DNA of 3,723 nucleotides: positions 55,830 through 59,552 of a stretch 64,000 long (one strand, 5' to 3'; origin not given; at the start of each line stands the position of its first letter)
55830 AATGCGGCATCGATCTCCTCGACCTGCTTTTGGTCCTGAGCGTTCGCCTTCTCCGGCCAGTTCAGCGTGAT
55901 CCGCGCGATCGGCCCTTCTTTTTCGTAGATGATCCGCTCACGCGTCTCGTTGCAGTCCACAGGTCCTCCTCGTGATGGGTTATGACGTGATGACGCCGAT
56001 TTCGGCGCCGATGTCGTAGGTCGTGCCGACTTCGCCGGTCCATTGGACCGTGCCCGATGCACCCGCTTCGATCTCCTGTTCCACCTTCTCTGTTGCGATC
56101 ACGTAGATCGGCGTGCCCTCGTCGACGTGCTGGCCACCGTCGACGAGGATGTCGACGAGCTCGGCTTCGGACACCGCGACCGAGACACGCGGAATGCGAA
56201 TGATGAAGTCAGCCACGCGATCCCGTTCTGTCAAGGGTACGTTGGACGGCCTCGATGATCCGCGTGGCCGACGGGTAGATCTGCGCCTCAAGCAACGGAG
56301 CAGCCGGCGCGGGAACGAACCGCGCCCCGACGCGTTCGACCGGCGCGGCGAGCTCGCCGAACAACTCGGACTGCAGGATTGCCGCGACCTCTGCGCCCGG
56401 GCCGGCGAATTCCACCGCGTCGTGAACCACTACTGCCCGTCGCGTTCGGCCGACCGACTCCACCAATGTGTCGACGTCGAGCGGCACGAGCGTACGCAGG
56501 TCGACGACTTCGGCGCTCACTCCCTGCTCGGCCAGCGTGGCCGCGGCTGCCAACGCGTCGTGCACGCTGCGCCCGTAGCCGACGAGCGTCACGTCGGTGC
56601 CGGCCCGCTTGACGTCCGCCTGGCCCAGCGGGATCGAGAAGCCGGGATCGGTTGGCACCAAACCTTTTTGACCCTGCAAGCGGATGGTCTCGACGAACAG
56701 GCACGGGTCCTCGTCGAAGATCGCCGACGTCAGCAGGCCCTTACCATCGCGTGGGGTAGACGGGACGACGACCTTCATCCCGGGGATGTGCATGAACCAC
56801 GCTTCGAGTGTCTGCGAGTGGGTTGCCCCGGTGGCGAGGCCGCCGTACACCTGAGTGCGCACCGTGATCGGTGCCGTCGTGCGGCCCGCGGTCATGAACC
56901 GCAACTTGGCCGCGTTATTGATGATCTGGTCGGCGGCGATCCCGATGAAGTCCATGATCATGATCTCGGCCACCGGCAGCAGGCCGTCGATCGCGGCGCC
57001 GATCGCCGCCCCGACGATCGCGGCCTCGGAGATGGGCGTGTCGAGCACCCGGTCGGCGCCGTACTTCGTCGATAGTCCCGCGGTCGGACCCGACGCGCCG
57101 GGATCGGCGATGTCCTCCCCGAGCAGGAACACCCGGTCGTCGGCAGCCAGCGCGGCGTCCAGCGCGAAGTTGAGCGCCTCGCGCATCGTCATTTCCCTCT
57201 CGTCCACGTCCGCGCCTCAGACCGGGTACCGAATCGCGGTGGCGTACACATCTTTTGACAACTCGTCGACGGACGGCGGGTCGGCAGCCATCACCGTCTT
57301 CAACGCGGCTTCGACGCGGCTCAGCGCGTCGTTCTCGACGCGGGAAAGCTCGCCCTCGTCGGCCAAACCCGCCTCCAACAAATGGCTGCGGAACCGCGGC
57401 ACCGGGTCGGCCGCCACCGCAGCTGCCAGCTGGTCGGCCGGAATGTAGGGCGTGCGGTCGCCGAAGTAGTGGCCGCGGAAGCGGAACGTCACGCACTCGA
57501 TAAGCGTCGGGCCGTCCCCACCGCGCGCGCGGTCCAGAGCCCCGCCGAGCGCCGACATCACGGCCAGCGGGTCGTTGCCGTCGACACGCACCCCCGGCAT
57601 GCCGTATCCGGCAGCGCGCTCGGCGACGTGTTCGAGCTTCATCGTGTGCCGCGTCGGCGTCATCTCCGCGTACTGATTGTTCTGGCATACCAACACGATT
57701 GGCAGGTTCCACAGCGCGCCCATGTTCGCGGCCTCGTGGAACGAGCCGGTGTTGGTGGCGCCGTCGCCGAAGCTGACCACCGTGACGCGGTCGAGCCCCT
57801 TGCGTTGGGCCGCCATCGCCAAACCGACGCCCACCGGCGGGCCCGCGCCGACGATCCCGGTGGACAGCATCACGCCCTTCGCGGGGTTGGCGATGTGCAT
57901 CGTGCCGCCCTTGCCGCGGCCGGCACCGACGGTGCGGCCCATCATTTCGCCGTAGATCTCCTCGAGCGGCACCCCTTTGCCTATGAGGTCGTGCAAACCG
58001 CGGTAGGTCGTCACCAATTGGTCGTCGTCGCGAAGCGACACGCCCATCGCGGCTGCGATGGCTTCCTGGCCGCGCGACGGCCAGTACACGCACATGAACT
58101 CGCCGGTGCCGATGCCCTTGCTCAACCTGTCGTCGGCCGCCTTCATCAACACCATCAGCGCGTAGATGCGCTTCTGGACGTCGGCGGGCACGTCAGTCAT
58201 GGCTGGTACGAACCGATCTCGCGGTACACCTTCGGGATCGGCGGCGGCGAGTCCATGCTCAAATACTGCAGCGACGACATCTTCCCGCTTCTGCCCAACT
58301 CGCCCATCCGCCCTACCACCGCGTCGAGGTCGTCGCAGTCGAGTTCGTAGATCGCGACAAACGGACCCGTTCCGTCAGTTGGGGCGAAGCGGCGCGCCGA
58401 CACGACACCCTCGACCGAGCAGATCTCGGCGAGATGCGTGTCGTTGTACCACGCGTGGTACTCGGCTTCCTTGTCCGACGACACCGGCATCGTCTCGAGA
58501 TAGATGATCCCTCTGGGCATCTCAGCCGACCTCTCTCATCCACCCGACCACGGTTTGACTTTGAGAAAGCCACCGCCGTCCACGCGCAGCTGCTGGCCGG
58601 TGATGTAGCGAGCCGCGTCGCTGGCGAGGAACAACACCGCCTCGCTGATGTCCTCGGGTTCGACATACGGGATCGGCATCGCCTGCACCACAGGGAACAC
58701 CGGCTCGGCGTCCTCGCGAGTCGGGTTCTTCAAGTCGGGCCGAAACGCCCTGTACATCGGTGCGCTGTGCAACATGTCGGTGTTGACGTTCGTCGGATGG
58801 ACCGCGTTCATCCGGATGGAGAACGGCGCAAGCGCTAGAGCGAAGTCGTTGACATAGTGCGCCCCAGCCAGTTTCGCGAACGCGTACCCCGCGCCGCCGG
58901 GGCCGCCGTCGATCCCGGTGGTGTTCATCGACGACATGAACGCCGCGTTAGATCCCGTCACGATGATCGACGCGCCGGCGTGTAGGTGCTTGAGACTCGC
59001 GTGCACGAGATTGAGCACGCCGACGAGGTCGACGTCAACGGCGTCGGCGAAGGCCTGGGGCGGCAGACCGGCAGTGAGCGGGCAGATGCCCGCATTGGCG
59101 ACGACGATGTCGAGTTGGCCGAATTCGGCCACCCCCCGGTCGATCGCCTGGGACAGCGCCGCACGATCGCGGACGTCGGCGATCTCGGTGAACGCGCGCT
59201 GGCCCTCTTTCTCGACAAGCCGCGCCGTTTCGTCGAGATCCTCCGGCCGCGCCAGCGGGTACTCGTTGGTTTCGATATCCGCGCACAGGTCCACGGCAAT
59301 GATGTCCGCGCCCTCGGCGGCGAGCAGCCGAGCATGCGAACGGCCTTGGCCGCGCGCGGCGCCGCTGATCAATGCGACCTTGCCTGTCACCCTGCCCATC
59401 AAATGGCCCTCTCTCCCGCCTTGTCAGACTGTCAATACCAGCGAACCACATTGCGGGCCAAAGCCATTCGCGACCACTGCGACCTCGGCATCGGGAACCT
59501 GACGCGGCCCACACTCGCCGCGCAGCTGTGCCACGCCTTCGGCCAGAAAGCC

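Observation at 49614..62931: Uncharacterised 13-gene steroid/terpenoid-type catabolic cluster next to ileS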

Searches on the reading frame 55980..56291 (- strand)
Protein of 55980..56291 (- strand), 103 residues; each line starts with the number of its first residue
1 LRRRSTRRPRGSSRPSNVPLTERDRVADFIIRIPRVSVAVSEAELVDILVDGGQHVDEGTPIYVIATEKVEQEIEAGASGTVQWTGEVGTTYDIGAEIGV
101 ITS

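Call 4: search_protein_families(library=pfam, proteins=[window:55980-56291:-], max_evalue=0.001)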
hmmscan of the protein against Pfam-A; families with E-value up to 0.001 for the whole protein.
window:55980-56291:- (103 aa): 1 family
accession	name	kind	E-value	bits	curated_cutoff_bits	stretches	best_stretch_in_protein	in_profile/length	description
PF00364.28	Biotin_lipoyl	-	6e-09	36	22.1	1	31-98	3-70/73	Biotin-requiring enzyme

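Call 6: search_protein_families(library=ncbifam, proteins=[window:55980-56291:-], max_evalue=0.00001)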
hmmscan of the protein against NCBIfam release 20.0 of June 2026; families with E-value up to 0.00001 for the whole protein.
window:55980-56291:- (103 aa): 2 families
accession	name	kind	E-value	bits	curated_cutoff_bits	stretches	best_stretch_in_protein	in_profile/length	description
NF011457.0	PRK14875.1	equivalog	7.2e-10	38.4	307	1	31-102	6-78/372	acetoin dehydrogenase dihydrolipoyllysine-residue acetyltransferase subunit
NF004309.0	PRK05704.1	equivalog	1.2e-06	28.2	449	1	31-102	5-77/408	2-oxoglutarate dehydrogenase complex dihydrolipoyllysine-residue succinyltransferase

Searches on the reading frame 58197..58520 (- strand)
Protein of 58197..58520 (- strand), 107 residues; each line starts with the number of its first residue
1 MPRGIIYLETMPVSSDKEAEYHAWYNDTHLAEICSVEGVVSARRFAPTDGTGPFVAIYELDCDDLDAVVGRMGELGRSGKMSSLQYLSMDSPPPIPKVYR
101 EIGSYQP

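Call 4: search_protein_families(library=pfam, proteins=[window:58197-58520:-], max_evalue=0.001)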
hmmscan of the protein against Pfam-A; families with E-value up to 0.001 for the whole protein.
window:58197-58520:- (107 aa): 0 families

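Call 6: search_protein_families(library=ncbifam, proteins=[window:58197-58520:-], max_evalue=0.00001)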
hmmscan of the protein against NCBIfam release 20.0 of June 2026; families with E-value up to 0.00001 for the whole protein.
window:58197-58520:- (107 aa): 0 families

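Call 40: search_protein_families(library=pfam, proteins=[window:58197-58520:-], max_evalue=10)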
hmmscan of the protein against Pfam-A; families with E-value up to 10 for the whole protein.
window:58197-58520:- (107 aa): 1 family
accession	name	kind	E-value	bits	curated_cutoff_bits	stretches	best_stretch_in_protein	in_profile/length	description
PF14114.12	DUF4286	-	0.0017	19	25.8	1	5-45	2-42/100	Domain of unknown function (DUF4286)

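Call 78: find_homologous_proteins(query=window:58197-58520:-, max_evalue=0.001)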
Query window:58197-58520:- (107 aa): 371 proteins with E <= 0.001 among 372 candidates; the best 120 are listed.
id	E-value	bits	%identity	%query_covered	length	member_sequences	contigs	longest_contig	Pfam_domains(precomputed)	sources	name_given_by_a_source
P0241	1.2e-66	240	100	100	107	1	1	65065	-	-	-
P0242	1.2e-58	214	89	100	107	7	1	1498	-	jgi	jgi:hypothetical protein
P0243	1.8e-58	213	89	98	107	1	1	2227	-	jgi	jgi:hypothetical protein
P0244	2.0e-58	213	89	99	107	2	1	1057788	-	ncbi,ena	-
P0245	2.2e-57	210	87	100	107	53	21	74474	-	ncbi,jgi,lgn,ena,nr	ncbi:MAG: hypothetical protein QOC62_4999 [Mycobacterium sp.]|jgi:hypothetical protein|nr:hypothetic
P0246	2.8e-57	210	86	100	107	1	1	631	-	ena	-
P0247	3.5e-57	209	86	100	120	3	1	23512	-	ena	-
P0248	9.9e-57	208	89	98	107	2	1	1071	-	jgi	jgi:hypothetical protein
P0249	2.6e-56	206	89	98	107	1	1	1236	-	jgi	jgi:hypothetical protein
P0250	5.0e-56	206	83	99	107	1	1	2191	-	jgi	jgi:hypothetical protein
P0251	6.2e-56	205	85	100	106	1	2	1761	-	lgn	-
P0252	7.7e-56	205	82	100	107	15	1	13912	-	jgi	jgi:hypothetical protein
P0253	1.4e-55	204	83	100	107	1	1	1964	-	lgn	-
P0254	1.4e-55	204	85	98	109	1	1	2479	-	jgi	jgi:hypothetical protein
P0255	1.8e-55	204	83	99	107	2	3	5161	-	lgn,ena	-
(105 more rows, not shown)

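Call 85: predict_structure(alignment_id=A2)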
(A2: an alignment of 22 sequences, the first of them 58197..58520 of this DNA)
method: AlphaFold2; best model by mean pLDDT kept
length: 107 residues; sequences in the alignment: 22
mean_pLDDT: 77.5   pTM: 0.67
mean pLDDT of the five models: 77.5, 76.5, 70.8, 68.3, 65.6
residues with pLDDT >= 90: 0; 70-90: 89; 50-70: 13; < 50: 5
segments of 3 or more residues with pLDDT < 50: 102-106
pLDDT, mean of each block of 10 residues (from residue 1): 77 86 81 83 83 84 81 77 76 67 49
secondary structure, 60 per line:
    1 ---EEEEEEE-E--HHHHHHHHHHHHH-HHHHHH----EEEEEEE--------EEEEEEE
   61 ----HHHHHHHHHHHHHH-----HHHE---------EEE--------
elements in order: E4-10 H15-27 H29-34 E39-45 E54-60 H65-78 E97-99

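Call 87: fold_search(model_id=the predicted structure, library=pdb)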
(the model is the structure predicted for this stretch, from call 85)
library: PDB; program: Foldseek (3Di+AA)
matches with E <= 10: 1579; with E <= 0.001: 5
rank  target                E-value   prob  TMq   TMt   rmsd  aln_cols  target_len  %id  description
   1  3bf4_A                3.1e-04  1.00  0.52  0.50   5.5       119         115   15  Crystal structure of an ethd-like protein (reut_b5694) from ralstonia eutropha jmp134 at 2.10 A resolution (released 2007-12-04)
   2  1y0h_A                6.3e-04  1.00  0.58  0.61   5.4       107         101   16  Structure of Rv0793 from Mycobacterium tuberculosis (released 2004-12-28)
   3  3gz7_B                7.2e-04  1.00  0.60  0.65   3.5        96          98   10  Crystal structure of Putative antibiotic biosynthesis monooxygenase (NP_888398.1) from BORDETELLA BRONCHISEPTICA at 2. (released 2009-04-21)
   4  3gz7_A                8.1e-04  1.00  0.57  0.60   3.8       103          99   11  Crystal structure of Putative antibiotic biosynthesis monooxygenase (NP_888398.1) from BORDETELLA BRONCHISEPTICA at 2. (released 2009-04-21)
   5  1iuj_B                9.9e-04  1.00  0.54  0.56   6.1       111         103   11  The structure of TT1380 protein from thermus thermophilus (released 2003-09-09)
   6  1lq9_A                1.1e-03  1.00  0.58  0.56   6.0       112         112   25  Crystal Structure of a Monooxygenase from the Gene ActVA-Orf6 of Streptomyces coelicolor Strain A3(2) (released 2003-01-14)
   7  2ril                  1.7e-03  1.00  0.58  0.64   4.6       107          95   18  Crystal structure of a putative monooxygenase (YP_001095275.1) from Shewanella loihica PV-4 at 1.26 A resolution (released 2007-10-23)
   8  2omo_D                1.8e-03  1.00  0.58  0.60   4.0        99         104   12  Putative antibiotic biosynthesis monooxygenase from Nitrosomonas europaea (released 2007-01-30)
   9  3qmq_C                1.9e-03  1.00  0.60  0.63   3.7        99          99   18  Crystal Structure of E. coli LsrG (released 2011-04-13)
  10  2omo_C                1.9e-03  1.00  0.58  0.59   4.0        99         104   12  Putative antibiotic biosynthesis monooxygenase from Nitrosomonas europaea (released 2007-01-30)
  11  2ftr_A                1.9e-03  1.00  0.52  0.54   4.8       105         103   15  Crystal structure of an ethyl tert-butyl ether d (ethd) family protein (bh0200) from bacillus halodurans c-125 at 1.40 (released 2006-02-07)
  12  1iuj_A                2.0e-03  1.00  0.50  0.52   4.5       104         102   13  The structure of TT1380 protein from thermus thermophilus (released 2003-09-09)
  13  1y0h_B                2.1e-03  1.00  0.60  0.64   4.4       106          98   12  Structure of Rv0793 from Mycobacterium tuberculosis (released 2004-12-28)
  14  3kg1_A                2.1e-03  1.00  0.57  0.61   4.9       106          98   14  Crystal structure of SnoaB, a cofactor-independent oxygenase from Streptomyces nogalater, mutant N63A (released 2010-01-26)
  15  2omo_A                2.3e-03  1.00  0.58  0.59   4.0        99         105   12  Putative antibiotic biosynthesis monooxygenase from Nitrosomonas europaea (released 2007-01-30)
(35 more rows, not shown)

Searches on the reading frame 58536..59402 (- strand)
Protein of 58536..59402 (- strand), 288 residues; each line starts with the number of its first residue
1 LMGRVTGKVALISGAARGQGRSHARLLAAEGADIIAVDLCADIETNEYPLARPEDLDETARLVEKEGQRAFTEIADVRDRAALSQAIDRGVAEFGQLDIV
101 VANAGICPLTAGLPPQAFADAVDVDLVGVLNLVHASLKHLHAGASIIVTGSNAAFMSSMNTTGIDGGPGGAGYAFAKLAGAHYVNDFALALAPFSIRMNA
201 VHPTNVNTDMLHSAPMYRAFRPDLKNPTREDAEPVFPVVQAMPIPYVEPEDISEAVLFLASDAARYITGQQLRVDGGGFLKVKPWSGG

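Call 4: search_protein_families(library=pfam, proteins=[window:58536-59402:-], max_evalue=0.001)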
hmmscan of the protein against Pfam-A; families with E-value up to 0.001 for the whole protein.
window:58536-59402:- (288 aa): 3 families
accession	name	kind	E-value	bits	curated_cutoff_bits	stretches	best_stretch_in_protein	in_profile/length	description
PF13561.12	adh_short_C2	-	1.3e-35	123.5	27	1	14-277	1-234/236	Enoyl-(Acyl carrier protein) reductase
PF00106.31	adh_short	-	1.5e-28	100.1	26.6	1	8-213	1-189/195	short chain dehydrogenase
PF08659.16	KR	-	0.00048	20.5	22.6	1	10-158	3-143/180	KR domain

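Call 6: search_protein_families(library=ncbifam, proteins=[window:58536-59402:-], max_evalue=0.00001)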
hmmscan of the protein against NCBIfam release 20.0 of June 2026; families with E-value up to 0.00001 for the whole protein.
window:58536-59402:- (288 aa): 191 families (the best 25 are shown)
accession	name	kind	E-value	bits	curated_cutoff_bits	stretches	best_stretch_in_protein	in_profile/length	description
TIGR03971.1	SDR_subfam_1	subfamily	3.1e-100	335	300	1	5-279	1-269/271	mycofactocin-coupled SDR family oxidoreductase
NF009467.0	PRK12826.1-3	subfamily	4.1e-75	252.4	269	1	2-277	3-269/274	SDR family mycofactocin-dependent oxidoreductase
NF005559.1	PRK07231.1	subfamily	1.2e-41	142.8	215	1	4-278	1-247/249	glucose 1-dehydrogenase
TIGR04504.1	SDR_subfam_2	subfamily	4.6e-40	138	250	1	8-277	2-257/260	mycofactocin-coupled SDR family oxidoreductase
NF040490.1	SDR_subfam_3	subfamily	4.6e-40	137.8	385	1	5-277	2-262/268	mycofactocin-coupled SDR family oxidoreductase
NF004203.0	PRK05653.2-4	subfamily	8.3e-39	133.5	313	1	4-278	3-256/260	3-oxoacyl-ACP reductase FabG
NF052558.1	MBtsdlDhBudC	equivalog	9.4e-35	120.4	270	1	6-277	2-240/250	meso-2,3-butanediol dehydrogenase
NF053702.1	TrHdxCHCADhChcB1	equivalog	9.6e-35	120.1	400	1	4-210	1-192/250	trans-4-hydroxycyclohexanecarboxylate dehydrogenase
NF053807.1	RhamDHLra1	equivalog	5.2e-34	118.1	400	1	6-282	3-251/252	L-rhamnose 1-dehydrogenase Lra1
NF006080.0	PRK08226.1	equivalog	9.1e-34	117.1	356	1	2-280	1-255/263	SDR family oxidoreductase UcpA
NF009468.0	PRK12826.1-4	equivalog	3.8e-33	115.3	318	2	1-212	1-196/256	SDR family oxidoreductase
NF004202.0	PRK05653.2-2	equivalog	6.4e-33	114.4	333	2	1-212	1-196/259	3-oxoacyl-ACP reductase FabG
NF040491.1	SDR_subfam_4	equivalog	7e-33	114.4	265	1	8-277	1-254/256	mycofactocin-coupled SDR family oxidoreductase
NF006074.0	PRK08220.1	equivalog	7.5e-33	114.2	312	1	4-280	5-249/251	2,3-dihydro-2,3-dihydroxybenzoate dehydrogenase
NF009466.0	PRK12826.1-2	subfamily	3.5e-32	111.8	222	1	8-278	4-244/248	3-oxoacyl-ACP reductase FabG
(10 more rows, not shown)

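Call 35: search_solved_structures(query=window:58536-59402:-, max_evalue=1e-40, show_alignments=1)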
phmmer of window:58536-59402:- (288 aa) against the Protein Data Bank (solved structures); distinct sequences matched with E-value up to 1e-40: 10.
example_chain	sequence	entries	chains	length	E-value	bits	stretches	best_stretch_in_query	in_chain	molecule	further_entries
3pxx_A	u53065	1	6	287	8.3e-106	356.6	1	2-281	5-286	Carveol dehydrogenase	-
3t7c_A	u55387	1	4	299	4.1e-67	229.7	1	1-281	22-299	Carveol dehydrogenase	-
5ej2_A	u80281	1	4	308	6.7e-67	229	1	1-281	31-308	Carveol dehydrogenase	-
3uve_A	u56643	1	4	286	2.3e-65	224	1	1-281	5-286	Carveol dehydrogenase ((+)-trans-carveol dehydrogenase)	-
3oec_A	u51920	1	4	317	2.9e-63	217.1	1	2-279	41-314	Carveol dehydrogenase (MythA.01326.c, A0R518 homolog)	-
3sx2_A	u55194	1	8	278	1.3e-56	195.3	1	3-280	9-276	Putative 3-ketoacyl-(acyl-carrier-protein) reductase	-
4rgb_A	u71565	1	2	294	3.7e-53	183.9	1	2-278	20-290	Carveol dehydrogenase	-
3pgx_A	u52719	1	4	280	7e-50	173.2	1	3-278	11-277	carveol dehydrogenase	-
3tsc_A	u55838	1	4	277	1.1e-44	156.1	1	1-278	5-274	Putative oxidoreductase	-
3s55_A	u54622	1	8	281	3.4e-44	154.5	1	4-279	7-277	Putative short-chain dehydrogenase/reductase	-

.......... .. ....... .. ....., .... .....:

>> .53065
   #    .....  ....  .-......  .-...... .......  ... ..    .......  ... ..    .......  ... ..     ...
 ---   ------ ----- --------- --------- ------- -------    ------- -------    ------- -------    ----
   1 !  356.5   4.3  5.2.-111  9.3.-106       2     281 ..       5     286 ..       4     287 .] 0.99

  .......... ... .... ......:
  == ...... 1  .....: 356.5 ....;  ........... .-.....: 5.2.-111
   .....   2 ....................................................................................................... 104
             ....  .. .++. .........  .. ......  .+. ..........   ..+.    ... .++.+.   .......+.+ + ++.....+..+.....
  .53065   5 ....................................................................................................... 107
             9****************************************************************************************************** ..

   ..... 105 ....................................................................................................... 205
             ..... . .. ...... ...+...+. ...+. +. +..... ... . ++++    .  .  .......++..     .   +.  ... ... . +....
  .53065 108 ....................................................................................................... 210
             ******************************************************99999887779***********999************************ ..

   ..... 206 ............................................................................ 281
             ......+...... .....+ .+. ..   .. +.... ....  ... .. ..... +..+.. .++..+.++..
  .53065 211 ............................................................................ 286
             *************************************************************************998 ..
